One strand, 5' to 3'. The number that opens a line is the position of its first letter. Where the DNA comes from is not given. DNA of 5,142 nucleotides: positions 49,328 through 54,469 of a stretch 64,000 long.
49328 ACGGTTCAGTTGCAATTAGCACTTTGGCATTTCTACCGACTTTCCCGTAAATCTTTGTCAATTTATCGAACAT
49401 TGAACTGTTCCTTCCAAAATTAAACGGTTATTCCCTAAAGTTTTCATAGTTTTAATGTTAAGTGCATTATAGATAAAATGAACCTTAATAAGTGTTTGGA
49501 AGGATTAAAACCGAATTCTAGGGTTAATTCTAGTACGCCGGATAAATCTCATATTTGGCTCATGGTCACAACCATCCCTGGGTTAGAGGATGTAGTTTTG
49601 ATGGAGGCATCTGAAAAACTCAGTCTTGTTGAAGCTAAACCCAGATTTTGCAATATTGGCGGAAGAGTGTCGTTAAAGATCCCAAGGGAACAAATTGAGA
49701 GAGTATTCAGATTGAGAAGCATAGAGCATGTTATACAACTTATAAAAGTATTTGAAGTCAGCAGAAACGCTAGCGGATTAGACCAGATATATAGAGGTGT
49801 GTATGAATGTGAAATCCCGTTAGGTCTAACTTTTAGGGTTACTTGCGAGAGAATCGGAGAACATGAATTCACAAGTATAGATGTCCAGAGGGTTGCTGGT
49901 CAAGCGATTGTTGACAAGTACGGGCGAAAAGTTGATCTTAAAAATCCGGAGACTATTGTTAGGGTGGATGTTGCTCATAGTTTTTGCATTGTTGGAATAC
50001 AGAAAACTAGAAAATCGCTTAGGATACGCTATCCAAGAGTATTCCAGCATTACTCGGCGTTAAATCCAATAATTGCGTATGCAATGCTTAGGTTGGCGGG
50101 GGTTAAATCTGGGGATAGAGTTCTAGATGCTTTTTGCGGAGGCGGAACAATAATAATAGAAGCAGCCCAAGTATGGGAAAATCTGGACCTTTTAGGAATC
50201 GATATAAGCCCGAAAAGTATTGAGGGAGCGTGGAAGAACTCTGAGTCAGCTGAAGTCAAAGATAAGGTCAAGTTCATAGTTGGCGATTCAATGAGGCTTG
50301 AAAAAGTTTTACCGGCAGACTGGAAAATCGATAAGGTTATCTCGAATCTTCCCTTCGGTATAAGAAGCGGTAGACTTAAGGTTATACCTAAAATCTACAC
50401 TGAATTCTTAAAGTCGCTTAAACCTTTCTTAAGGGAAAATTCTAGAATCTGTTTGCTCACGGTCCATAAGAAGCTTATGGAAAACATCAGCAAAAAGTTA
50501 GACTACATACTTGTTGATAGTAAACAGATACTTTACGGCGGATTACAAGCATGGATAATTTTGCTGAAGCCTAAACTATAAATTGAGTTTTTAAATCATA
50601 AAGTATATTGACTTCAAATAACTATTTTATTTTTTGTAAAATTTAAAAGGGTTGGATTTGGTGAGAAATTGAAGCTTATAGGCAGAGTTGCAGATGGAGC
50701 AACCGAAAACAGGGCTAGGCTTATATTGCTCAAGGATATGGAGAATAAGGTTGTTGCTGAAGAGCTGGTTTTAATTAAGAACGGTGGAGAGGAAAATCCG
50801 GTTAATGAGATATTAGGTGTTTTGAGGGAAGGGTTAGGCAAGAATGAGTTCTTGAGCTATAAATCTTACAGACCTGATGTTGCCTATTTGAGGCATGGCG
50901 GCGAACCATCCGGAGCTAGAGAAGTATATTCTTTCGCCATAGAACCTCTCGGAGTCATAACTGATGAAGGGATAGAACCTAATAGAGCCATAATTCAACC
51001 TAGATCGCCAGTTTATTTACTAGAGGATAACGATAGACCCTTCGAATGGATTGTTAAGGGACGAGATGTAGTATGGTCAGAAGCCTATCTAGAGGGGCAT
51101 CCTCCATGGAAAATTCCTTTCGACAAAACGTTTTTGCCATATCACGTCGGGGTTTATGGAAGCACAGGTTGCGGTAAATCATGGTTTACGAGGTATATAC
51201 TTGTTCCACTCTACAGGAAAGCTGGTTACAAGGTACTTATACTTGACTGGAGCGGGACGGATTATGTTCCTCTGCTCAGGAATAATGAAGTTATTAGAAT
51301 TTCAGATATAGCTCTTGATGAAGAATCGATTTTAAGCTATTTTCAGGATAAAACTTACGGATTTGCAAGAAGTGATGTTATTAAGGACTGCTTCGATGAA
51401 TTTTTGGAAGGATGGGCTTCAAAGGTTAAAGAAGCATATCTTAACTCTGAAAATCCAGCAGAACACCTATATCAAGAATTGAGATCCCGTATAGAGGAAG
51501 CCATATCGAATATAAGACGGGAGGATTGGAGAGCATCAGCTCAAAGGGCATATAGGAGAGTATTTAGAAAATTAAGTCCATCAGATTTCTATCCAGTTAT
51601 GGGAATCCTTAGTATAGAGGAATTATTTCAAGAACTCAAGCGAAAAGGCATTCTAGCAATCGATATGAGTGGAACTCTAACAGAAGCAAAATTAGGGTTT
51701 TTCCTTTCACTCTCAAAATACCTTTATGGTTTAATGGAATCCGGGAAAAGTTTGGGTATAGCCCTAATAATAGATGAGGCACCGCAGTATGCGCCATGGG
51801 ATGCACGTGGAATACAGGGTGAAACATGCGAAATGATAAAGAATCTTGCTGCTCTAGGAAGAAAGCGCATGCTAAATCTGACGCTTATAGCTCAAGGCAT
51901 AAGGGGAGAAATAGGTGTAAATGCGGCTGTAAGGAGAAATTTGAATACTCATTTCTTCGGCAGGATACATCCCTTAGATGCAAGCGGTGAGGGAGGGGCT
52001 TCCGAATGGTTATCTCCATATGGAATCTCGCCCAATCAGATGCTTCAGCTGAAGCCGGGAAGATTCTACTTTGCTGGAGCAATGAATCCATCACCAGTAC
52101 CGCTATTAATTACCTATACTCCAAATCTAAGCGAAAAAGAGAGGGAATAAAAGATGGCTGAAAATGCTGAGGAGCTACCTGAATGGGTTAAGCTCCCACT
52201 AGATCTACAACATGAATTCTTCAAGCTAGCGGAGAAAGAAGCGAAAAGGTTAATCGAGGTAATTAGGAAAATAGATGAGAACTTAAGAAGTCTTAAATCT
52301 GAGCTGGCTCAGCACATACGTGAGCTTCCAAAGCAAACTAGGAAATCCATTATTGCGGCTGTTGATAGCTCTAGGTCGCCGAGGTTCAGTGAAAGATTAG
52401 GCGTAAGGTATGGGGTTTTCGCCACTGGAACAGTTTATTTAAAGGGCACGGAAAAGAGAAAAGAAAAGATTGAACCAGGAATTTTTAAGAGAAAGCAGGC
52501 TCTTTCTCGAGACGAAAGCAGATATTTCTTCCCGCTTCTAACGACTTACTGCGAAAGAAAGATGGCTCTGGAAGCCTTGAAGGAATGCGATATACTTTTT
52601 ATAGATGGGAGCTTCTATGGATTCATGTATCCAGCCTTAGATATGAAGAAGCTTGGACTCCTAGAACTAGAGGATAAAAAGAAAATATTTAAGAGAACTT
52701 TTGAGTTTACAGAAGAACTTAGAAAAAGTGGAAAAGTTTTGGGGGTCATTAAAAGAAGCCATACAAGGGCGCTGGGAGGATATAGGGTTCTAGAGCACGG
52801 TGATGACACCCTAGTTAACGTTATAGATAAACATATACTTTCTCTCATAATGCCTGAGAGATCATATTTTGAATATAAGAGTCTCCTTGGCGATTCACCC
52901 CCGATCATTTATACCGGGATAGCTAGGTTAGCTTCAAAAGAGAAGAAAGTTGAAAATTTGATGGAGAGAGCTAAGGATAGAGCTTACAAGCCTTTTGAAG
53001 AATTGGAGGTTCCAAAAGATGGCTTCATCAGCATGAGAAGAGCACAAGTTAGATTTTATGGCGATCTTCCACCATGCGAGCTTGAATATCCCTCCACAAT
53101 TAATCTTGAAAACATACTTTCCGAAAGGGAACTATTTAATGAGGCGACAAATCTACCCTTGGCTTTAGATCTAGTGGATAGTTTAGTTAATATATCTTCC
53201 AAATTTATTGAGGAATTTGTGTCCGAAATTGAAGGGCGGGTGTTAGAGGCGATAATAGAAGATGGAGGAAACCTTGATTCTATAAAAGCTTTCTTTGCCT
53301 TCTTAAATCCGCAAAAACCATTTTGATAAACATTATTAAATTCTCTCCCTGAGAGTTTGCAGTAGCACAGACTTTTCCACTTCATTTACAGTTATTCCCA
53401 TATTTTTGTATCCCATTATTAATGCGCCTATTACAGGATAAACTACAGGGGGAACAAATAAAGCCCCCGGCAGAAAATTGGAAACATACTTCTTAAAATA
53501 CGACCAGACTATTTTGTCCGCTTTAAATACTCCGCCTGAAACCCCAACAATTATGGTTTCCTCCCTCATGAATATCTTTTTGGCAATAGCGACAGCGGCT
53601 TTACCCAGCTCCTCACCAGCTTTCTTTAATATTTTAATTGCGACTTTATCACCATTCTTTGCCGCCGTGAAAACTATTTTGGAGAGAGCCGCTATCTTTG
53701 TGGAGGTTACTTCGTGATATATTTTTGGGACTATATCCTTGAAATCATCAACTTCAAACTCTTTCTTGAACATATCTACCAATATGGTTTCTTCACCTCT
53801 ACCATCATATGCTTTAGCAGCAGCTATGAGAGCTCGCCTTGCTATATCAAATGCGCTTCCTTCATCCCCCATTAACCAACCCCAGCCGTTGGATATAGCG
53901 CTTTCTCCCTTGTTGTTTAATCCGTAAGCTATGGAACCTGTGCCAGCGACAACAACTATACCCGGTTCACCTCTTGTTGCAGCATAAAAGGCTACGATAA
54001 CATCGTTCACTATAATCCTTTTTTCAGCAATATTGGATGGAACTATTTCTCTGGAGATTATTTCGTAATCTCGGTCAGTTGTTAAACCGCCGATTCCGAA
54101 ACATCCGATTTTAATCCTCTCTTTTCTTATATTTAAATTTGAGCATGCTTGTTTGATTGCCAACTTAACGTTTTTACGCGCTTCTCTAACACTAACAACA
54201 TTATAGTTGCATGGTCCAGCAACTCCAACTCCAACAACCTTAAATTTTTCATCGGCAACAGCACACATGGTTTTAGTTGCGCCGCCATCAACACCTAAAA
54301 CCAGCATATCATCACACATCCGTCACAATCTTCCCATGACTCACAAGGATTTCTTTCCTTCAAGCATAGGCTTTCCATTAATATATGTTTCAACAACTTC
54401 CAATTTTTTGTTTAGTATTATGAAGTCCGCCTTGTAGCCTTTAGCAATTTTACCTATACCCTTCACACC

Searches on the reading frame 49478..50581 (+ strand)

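Call 93: search_protein_families(library=ncbifam, proteins=[window:49478-50581:+], max_evalue=0.001)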
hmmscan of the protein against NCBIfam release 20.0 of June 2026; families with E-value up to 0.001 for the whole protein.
window:49478-50581:+ (367 aa): 33 families (the best 25 are shown)
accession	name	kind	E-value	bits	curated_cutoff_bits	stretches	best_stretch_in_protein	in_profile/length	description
NF040721.1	Trm14_Arch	equivalog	1.5e-71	241.5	280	2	29-234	4-214/370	tRNA (guanine(6)-N2)-methyltransferase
NF040850.1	Trm14_Thcoccales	equivalog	1e-44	153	480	1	115-360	117-361/365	tRNA (guanine(6)-N2)-methyltransferase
TIGR01177.1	TIGR01177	hypoth_equivalog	2.8e-27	95.9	316.55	1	117-340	84-306/330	TIGR01177 family methyltransferase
NF008748.0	PRK11783.1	equivalog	1.1e-19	70.2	466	2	28-233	6-214/704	bifunctional 23S rRNA (guanine(2069)-N(7))-methyltransferase RlmK/23S rRNA (guanine(2445)-N(2))-methyltransferase RlmL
NF033398.1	rRNA_meth_EmtA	equivalog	1.9e-19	70.2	625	1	31-357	6-325/336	EmtA family 23S rRNA (guanine(2470)) methyltransferase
TIGR03534.1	RF_mod_PrmC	equivalog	1.2e-09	38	199.1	1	210-293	85-166/253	peptide chain release factor N(5)-glutamine methyltransferase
TIGR00342.1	TIGR00342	equivalog_domain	1.5e-08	34.1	264.5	1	116-167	99-151/373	tRNA uracil 4-sulfurtransferase ThiI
TIGR00536.1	hemK_fam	subfamily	5.7e-08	32.2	115.5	1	211-293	114-192/286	HemK family protein methyltransferase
TIGR02021.1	BchM-ChlM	equivalog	7.5e-08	32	158.9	1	202-273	44-114/218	magnesium protoporphyrin IX methyltransferase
TIGR03533.1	L3_gln_methyl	equivalog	7.8e-08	32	229.7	1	193-305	103-210/284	50S ribosomal protein L3 N(5)-glutamine methyltransferase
NF043040.1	corrin_prot_MT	hypoth_equivalog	8.6e-08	31.9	180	1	209-293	38-120/216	corrinoid protein-associated methyltransferase CpaM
NF011529.0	PRK14968.1-3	equivalog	8.8e-08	31.8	162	1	209-272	32-92/198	putative methyltransferase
NF008823.0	PRK11873.1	subfamily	2.3e-07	30.6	263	1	206-303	72-166/272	arsenite methyltransferase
NF041081.1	prot_lys_mtase_Arch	equivalog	2.7e-07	30.8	200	1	203-271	1-69/142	protein-lysine N-methyltransferase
TIGR00479.1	rumA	equivalog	2.8e-07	29.7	183.55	1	186-288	268-368/432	23S rRNA (uracil(1939)-C(5))-methyltransferase RlmD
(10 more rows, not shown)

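Call 94: search_protein_families(library=pfam, proteins=[window:49478-50581:+], max_evalue=0.01)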
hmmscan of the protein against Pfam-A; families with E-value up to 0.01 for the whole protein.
window:49478-50581:+ (367 aa): 16 families
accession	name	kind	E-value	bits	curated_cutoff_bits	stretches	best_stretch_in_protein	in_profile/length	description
PF01170.24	UPF0020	-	3.4e-35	122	22.3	1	186-343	3-181/197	RMKL-like, methyltransferase domain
PF13847.12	Methyltransf_31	-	7.3e-17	61.8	27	1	210-343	2-128/145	Methyltransferase domain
PF02926.22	THUMP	-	6.2e-12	46.2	20.6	1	117-174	24-83/84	THUMP domain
PF13649.12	Methyltransf_25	-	3.9e-09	37.5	27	1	215-316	1-95/97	Methyltransferase domain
PF09445.16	Methyltransf_15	-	5e-09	36.4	22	1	214-294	3-82/165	RNA cap guanine-N2 methyltransferase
PF05175.20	MTS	-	4.4e-07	30.1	23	1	211-335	31-147/170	Methyltransferase small domain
PF02475.24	TRM5-TYW2_MTfase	-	4.3e-06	27.2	28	1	209-292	34-113/164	TRM5/TYW2 methyltransferase domain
PF02353.26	CMAS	-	7.5e-05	22.6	27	1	204-338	55-176/273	Mycolic acid cyclopropane synthetase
PF01209.24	Ubie_methyltran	-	0.00024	21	20.1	1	204-297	40-128/233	ubiE/COQ5 methyltransferase family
PF08241.18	Methyltransf_11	-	0.00036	21.5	21.2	1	216-290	1-67/95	Methyltransferase domain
PF01555.25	N6_N4_Mtase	-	0.00074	20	26.7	1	206-249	176-217/221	DNA methylase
PF06325.19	PrmA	-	0.0013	18.7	22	1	209-290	159-233/296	Ribosomal protein L11 methyltransferase (PrmA)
PF02390.23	Methyltransf_4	-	0.0021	18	24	1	215-342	5-131/173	Putative methyltransferase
PF08242.18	Methyltransf_12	-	0.0023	19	30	1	216-289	1-71/98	Methyltransferase domain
PF02384.22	N6_Mtase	-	0.007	16.2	20.4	0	203-296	38-138/311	N-6 DNA Methylase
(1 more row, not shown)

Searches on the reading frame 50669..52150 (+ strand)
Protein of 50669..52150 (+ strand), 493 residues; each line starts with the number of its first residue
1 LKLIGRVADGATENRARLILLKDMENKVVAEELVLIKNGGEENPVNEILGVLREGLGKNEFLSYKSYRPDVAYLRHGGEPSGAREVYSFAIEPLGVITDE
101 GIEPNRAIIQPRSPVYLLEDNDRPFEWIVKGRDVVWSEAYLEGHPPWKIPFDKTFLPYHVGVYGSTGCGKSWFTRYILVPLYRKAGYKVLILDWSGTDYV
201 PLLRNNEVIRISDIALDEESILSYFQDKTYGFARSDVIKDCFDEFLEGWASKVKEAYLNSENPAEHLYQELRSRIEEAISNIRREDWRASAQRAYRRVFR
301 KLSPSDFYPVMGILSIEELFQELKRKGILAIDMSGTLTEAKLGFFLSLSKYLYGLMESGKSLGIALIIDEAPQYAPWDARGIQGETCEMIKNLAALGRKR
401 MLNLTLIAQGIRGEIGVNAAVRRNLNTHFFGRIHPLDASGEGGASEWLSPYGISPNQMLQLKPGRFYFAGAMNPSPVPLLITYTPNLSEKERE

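Call 91: search_protein_families(library=pfam, proteins=[window:50669-52150:+], max_evalue=0.001)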
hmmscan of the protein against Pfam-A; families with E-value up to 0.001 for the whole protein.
window:50669-52150:+ (493 aa): 1 family
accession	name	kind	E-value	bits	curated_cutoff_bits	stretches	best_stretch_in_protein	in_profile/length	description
PF01935.23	DUF87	-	2.9e-15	57.4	23.2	1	149-339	14-207/220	Helicase HerA, central domain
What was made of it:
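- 50669..53326 (+): HerA-like ATPase (50669-52150) and NurA-like nuclease (52154-53326), about 36 kb from the cluster. This is a possible but untested partner pair in this genome. Pfam DUF87 at 57 bits (call 91).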

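Call 93: search_protein_families(library=ncbifam, proteins=[window:50669-52150:+], max_evalue=0.001)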
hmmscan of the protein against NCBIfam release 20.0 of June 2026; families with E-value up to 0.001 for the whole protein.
window:50669-52150:+ (493 aa): 2 families
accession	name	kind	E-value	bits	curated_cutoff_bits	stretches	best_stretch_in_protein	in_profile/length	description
NF053655.1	CedD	equivalog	1.2e-06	27.5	600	1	157-209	221-271/527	DNA-translocating ATPase CedD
NF040937.1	HerA_Thermprot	equivalog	0.00027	19.5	800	1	156-361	139-339/487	DNA double-strand break repair helicase HerA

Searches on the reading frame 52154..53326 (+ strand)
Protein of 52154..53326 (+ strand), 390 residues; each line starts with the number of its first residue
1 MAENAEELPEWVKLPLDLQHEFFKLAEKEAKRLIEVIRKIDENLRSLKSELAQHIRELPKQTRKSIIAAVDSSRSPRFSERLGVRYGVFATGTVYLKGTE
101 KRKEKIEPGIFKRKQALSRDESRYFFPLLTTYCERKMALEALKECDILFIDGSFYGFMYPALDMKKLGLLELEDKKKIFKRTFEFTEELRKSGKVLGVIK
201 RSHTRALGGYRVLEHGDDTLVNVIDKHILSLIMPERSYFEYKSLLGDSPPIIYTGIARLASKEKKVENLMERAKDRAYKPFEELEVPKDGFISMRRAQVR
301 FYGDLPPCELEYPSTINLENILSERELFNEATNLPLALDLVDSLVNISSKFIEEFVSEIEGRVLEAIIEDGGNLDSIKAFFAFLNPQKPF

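Call 93: search_protein_families(library=ncbifam, proteins=[window:52154-53326:+], max_evalue=0.001)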
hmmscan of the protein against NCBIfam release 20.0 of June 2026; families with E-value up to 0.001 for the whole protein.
window:52154-53326:+ (390 aa): 0 families

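Call 94: search_protein_families(library=pfam, proteins=[window:52154-53326:+], max_evalue=0.01)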
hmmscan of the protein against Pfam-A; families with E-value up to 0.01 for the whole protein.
window:52154-53326:+ (390 aa): 1 family
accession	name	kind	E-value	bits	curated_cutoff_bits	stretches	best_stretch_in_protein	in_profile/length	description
PF09376.16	NurA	-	3.2e-05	24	21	1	67-208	3-145/254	NurA domain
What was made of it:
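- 50669..53326 (+): Pfam NurA at 24 bits against a cut-off of 21 (call 94).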

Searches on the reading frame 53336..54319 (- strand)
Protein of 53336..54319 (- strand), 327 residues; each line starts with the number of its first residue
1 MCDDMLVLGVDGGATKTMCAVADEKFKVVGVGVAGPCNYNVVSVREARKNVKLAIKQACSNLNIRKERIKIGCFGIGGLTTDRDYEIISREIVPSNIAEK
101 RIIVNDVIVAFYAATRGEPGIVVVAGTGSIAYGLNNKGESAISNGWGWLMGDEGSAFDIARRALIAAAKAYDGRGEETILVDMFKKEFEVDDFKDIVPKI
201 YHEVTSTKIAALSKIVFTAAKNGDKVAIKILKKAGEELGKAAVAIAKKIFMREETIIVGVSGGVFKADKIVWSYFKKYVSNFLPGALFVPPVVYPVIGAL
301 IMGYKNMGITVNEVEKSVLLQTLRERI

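Call 93: search_protein_families(library=ncbifam, proteins=[window:53336-54319:-], max_evalue=0.001)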
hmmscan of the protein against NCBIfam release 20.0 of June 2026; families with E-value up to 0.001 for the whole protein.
window:53336-54319:- (327 aa): 3 families
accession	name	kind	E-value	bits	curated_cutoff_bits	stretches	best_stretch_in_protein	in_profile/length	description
NF046058.1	NagK_SO3507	equivalog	1.6e-35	123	370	1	3-255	7-251/295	N-acetylglucosamine kinase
NF047937.1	TransRegNagC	equivalog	2.3e-06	27.1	650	1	210-281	288-354/399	DNA-binding transcriptional regulator NagC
TIGR00744.1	ROK_glcA_fam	subfamily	4.4e-05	22.9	260.35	0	213-281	214-278/318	ROK family glucokinase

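Call 94: search_protein_families(library=pfam, proteins=[window:53336-54319:-], max_evalue=0.01)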
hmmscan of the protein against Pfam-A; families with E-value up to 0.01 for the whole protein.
window:53336-54319:- (327 aa): 3 families
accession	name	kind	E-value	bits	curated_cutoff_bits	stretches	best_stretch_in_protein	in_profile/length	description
PF01869.26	BcrAD_BadFG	-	1.1e-49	169.8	31.5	1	8-302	1-270/271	BadF/BadG/BcrA/BcrD ATPase family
PF00480.26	ROK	-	3.3e-06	27.3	22.9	1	214-291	198-270/294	ROK family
PF08529.16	NusA_N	-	0.0077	16.9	23.8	0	157-251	21-110/119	NusA N-terminal domain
